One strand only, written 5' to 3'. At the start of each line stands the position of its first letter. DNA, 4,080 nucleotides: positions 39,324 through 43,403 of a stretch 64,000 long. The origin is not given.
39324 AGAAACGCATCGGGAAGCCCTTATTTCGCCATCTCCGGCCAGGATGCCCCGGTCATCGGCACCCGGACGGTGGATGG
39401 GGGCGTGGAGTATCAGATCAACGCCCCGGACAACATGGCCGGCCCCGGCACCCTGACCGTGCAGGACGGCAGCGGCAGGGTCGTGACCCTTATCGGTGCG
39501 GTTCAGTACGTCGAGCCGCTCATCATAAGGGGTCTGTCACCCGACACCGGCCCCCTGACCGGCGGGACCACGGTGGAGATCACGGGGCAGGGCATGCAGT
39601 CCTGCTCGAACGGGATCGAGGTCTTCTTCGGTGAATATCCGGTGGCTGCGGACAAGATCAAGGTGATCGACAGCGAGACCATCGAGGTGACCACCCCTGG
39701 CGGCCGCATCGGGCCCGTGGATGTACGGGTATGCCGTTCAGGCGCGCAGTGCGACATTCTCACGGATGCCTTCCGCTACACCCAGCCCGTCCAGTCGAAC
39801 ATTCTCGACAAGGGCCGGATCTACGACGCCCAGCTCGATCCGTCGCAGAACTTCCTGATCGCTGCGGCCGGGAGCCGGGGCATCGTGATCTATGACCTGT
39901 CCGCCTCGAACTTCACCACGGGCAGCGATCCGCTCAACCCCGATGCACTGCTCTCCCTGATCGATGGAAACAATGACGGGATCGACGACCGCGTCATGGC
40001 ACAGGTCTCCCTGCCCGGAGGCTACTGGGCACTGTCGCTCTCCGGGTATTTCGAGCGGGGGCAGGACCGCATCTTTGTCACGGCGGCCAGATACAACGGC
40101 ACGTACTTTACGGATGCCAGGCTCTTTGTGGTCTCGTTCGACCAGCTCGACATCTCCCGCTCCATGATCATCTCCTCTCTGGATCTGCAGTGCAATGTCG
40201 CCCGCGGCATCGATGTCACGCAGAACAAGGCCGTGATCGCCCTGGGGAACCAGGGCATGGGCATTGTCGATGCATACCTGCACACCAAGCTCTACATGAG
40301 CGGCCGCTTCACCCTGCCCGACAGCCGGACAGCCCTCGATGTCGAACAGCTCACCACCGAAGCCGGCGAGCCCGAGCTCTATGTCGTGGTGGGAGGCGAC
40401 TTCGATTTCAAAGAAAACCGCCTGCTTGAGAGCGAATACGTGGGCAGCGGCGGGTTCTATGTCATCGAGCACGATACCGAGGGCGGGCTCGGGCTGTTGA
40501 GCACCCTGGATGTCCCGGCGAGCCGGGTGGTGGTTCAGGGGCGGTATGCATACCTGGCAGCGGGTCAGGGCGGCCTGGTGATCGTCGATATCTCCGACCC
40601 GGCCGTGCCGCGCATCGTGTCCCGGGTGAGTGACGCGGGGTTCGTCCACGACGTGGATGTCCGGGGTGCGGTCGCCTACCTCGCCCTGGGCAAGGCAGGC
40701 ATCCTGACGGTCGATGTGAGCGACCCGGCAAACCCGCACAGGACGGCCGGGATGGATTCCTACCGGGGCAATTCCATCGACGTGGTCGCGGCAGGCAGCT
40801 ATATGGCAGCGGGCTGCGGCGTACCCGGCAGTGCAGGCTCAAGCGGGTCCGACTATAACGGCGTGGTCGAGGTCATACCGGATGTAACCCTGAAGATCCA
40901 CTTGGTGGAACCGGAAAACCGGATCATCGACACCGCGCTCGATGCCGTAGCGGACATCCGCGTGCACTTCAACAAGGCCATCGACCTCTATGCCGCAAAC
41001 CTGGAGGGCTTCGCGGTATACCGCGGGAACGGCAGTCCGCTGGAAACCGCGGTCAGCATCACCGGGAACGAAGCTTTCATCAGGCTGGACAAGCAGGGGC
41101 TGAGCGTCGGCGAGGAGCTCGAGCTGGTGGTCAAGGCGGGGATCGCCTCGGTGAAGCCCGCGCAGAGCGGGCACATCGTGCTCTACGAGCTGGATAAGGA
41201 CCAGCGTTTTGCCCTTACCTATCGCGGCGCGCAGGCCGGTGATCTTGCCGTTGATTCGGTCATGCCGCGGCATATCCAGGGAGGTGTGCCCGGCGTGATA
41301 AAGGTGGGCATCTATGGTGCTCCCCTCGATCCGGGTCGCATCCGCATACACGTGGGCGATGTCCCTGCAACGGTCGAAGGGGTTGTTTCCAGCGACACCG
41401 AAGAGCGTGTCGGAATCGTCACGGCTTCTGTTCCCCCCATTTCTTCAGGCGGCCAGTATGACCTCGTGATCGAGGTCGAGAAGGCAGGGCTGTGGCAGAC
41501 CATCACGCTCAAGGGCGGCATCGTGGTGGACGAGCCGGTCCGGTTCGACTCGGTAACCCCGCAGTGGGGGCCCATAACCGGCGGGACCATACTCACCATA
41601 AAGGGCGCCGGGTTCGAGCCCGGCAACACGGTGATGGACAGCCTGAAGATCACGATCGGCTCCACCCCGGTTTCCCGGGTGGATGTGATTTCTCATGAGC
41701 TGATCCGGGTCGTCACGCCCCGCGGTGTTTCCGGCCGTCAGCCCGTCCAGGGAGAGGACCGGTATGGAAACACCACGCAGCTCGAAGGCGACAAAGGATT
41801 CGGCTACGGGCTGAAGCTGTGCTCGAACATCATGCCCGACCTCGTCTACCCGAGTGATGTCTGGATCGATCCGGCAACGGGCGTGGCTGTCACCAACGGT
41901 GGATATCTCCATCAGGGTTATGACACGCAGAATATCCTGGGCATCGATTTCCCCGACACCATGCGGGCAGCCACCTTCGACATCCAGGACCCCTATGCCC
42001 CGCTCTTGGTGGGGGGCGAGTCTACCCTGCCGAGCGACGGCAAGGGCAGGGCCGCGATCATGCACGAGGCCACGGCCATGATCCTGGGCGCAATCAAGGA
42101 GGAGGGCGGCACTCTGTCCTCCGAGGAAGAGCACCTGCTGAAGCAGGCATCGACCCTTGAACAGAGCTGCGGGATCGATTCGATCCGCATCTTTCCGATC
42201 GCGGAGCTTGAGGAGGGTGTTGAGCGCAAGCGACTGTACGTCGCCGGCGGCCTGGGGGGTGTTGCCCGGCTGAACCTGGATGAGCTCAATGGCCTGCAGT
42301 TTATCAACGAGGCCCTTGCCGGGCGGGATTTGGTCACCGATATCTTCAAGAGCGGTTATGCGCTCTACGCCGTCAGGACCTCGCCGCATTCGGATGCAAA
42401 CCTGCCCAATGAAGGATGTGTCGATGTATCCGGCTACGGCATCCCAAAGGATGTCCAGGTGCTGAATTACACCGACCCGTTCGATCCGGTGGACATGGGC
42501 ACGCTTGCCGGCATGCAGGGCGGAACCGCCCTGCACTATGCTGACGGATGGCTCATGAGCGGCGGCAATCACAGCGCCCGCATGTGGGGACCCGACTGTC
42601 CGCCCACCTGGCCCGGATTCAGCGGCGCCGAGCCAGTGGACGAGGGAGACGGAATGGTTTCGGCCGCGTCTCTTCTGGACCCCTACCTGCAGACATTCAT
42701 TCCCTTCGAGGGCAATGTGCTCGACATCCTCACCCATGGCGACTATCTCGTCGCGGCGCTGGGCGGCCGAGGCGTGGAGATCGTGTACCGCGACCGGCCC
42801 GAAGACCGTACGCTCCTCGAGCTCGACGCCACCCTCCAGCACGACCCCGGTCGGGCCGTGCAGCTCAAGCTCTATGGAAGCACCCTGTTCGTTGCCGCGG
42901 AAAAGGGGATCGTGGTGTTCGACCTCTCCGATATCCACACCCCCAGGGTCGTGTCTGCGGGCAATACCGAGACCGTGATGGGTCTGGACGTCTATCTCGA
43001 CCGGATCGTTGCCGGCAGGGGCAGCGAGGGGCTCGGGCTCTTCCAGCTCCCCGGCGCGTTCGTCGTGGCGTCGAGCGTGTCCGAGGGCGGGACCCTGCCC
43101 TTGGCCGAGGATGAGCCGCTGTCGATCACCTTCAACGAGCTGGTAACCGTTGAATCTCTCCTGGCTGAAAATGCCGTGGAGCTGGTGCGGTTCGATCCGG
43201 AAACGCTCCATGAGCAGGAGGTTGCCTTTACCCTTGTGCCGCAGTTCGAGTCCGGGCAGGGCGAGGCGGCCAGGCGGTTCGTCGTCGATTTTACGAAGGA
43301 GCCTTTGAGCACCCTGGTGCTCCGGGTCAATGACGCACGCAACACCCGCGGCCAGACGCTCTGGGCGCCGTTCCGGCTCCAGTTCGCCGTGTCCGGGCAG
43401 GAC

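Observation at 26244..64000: Single giant ORF (>37.7 kb, >12,585 codons in view) missing from the ORF track; open to the window edge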

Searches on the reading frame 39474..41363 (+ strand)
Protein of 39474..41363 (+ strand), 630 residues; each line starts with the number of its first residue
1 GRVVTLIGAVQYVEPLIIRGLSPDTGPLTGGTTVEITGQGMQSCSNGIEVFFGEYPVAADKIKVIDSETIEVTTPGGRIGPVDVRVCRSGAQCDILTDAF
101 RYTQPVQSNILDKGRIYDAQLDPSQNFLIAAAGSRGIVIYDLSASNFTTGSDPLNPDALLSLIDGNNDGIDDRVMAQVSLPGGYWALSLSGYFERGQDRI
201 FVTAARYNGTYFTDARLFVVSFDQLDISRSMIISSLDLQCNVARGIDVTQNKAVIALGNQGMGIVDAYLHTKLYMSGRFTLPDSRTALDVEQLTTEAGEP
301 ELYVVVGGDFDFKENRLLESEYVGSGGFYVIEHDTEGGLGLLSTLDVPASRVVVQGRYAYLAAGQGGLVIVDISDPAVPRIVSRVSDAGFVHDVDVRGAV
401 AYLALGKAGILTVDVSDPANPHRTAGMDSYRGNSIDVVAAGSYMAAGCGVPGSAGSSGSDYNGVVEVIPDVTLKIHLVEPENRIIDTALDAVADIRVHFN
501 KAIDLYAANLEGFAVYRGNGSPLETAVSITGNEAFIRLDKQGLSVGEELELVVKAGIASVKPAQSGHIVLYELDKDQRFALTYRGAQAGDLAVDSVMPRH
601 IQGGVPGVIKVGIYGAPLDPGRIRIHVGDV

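Call 10: search_protein_families(library=pfam, proteins=[window:39474-41363:+], max_evalue=0.01)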
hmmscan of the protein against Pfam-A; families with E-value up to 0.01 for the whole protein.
window:39474-41363:+ (630 aa): 2 families
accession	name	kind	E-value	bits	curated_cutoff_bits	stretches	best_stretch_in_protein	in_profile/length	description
PF08309.17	LVIVD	-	2.9e-17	62.2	20.2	2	349-385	4-40/42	LVIVD repeat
PF01833.30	TIG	-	1.8e-11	44.3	20.9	1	17-90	2-72/84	IPT/TIG domain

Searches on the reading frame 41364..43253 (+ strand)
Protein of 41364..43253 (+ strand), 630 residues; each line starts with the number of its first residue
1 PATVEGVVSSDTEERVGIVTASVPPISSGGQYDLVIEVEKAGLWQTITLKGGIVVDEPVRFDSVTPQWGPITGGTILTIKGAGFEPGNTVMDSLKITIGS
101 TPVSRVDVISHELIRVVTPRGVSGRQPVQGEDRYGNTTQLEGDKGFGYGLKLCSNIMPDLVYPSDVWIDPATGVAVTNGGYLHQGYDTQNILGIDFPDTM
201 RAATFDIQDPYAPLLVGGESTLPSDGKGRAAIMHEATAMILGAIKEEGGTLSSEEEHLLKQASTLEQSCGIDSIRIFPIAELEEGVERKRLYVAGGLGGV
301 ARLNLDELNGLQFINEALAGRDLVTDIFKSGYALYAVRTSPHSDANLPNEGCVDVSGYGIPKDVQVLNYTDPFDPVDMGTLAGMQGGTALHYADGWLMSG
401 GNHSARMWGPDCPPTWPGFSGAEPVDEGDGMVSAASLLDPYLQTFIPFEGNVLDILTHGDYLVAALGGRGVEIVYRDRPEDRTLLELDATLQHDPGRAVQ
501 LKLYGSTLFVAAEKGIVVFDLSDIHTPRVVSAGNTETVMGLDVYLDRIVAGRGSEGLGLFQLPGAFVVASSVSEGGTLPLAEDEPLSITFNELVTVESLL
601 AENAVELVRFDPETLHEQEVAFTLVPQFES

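Call 10: search_protein_families(library=pfam, proteins=[window:41364-43253:+], max_evalue=0.01)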
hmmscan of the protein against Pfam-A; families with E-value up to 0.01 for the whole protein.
window:41364-43253:+ (630 aa): 1 family
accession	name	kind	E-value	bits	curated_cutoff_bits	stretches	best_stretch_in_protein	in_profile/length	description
PF01833.30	TIG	-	1e-12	48.3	20.9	1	61-128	3-66/84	IPT/TIG domain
